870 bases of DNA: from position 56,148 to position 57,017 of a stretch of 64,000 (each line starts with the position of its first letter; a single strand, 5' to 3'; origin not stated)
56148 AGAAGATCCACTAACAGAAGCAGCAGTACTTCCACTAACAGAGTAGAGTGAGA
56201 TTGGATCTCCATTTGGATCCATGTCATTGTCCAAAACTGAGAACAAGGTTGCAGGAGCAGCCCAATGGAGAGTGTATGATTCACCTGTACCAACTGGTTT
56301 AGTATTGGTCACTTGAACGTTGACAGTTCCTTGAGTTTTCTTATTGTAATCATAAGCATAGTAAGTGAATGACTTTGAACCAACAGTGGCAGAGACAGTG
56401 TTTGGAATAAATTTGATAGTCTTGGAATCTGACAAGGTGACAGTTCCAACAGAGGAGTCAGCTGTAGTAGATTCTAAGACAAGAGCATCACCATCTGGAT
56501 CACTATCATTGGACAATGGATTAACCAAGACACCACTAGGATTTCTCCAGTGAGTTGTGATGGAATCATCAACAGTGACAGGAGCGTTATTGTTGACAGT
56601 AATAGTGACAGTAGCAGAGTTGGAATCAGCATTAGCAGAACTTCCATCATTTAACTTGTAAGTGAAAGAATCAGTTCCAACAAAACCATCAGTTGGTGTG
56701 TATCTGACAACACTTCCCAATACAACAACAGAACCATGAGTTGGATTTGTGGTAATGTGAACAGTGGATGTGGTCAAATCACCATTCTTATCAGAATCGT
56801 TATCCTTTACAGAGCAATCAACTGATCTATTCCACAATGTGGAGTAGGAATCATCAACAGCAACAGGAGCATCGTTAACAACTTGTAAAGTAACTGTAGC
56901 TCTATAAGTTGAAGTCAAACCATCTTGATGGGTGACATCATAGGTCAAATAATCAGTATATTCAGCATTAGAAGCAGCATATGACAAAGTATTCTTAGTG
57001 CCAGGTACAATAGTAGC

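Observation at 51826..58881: Giant secreted protein built from about 20 bacterial-adhesin-style cadherin-like/VCBS-type repeats fused to a VWA domain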

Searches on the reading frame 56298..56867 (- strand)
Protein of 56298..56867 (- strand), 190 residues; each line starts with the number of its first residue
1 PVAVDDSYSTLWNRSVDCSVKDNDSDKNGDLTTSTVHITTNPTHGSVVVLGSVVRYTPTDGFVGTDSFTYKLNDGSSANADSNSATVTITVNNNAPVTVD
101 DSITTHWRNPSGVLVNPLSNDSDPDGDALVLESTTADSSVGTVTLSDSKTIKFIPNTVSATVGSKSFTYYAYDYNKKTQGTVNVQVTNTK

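Call 63: predict_structure(alignment_id=A4)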
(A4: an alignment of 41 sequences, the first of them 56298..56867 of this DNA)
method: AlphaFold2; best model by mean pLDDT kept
length: 190 residues; sequences in the alignment: 41
mean_pLDDT: 94.2   pTM: 0.80
mean pLDDT of the five models: 94.2, 94.1, 93.9, 93.8, 93.5
residues with pLDDT >= 90: 165; 70-90: 21; 50-70: 4; < 50: 0
segments of 3 or more residues with pLDDT < 50: none
pLDDT, mean of each block of 10 residues (from residue 1): 97 96 94 93 98 96 96 89 97 97 95 97 94 91 97 86 92 94 91
secondary structure, 60 per line:
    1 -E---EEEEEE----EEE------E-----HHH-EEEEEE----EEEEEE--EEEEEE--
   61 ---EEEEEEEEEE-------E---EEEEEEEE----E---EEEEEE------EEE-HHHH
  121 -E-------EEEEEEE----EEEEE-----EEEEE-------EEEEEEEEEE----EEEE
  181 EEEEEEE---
elements in order: E6-11 E16-18 E35-40 E45-50 E53-58 E64-73 E85-92 E101-106 E113-115 H117-120 E130-136 E141-145 E151-155 E163-172 E177-187

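Call 66: fold_search(model_id=the predicted structure, library=pdb)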
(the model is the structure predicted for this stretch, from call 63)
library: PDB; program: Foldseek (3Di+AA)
matches with E <= 10: 1816; with E <= 0.001: 222
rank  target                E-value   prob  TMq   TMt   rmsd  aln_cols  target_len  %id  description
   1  6dlh                  7.7e-09  1.00  0.39  0.15   8.6       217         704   18  Endo-fucoidan hydrolase MfFcnA4 from glycoside hydrolase family 107 (released 2018-10-03)
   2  6dms                  7.7e-09  1.00  0.39  0.15   8.7       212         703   18  Endo-fucoidan hydrolase MfFcnA4_H294Q from glycoside hydrolase family 107 (released 2018-10-03)
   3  8fxr_P3               6.1e-08  1.00  0.41  0.35  21.3       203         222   13  Structure of neck with portal vertex of capsid of Agrobacterium phage Milano (released 2023-12-06)
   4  9rkt_1                9.0e-08  1.00  0.38  0.35  21.1       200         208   13  Agrobacterium phage 7-7-1 collar (released 2025-12-10)
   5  3q2w_A                1.1e-07  1.00  0.41  0.17  10.6       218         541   16  Crystal structure of mouse N-cadherin ectodomain (released 2011-02-23)
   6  8fxr_U3               1.3e-07  1.00  0.36  0.31  21.2       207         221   12  Structure of neck with portal vertex of capsid of Agrobacterium phage Milano (released 2023-12-06)
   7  8fwg_K3               1.6e-07  1.00  0.36  0.30  21.2       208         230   13  Structure of neck and portal vertex of Agrobacterium phage Milano, C5 symmetry (released 2023-12-06)
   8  5w1d                  2.0e-07  1.00  0.40  0.22  10.8       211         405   19  Crystal Structure of Mouse Protocadherin-15 EC4-7 (released 2018-06-06)
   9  8fwc_0                2.6e-07  1.00  0.39  0.34  21.3       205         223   13  Collar sheath structure of Agrobacterium phage Milano (released 2023-12-06)
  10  6bxu_B                2.6e-07  1.00  0.39  0.26  10.6       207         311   18  Crystal Structure of Mouse Protocadherin-15 EC5-7 I582T (released 2018-12-26)
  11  6bxu_A                5.1e-07  1.00  0.39  0.26  10.8       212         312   18  Crystal Structure of Mouse Protocadherin-15 EC5-7 I582T (released 2018-12-26)
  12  6dns                  6.0e-07  1.00  0.35  0.14  11.3       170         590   15  Endo-fucoidan hydrolase MfFcnA9 from glycoside hydrolase family 107 (released 2018-10-03)
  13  8fwm_F                8.0e-07  1.00  0.36  0.30  21.2       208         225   13  Structure of tail-neck junction of Agrobacterium phage Milano (released 2023-12-06)
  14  4m03                  1.2e-06  1.00  0.54  0.60   4.9       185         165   17  C-terminal fragment(residues 576-751) of binding region of SraP (released 2014-06-18)
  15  5dzy_B                1.4e-06  1.00  0.37  0.20  10.7       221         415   16  Protocadherin beta 8 extracellular cadherin domains 1-4 (released 2016-05-04)
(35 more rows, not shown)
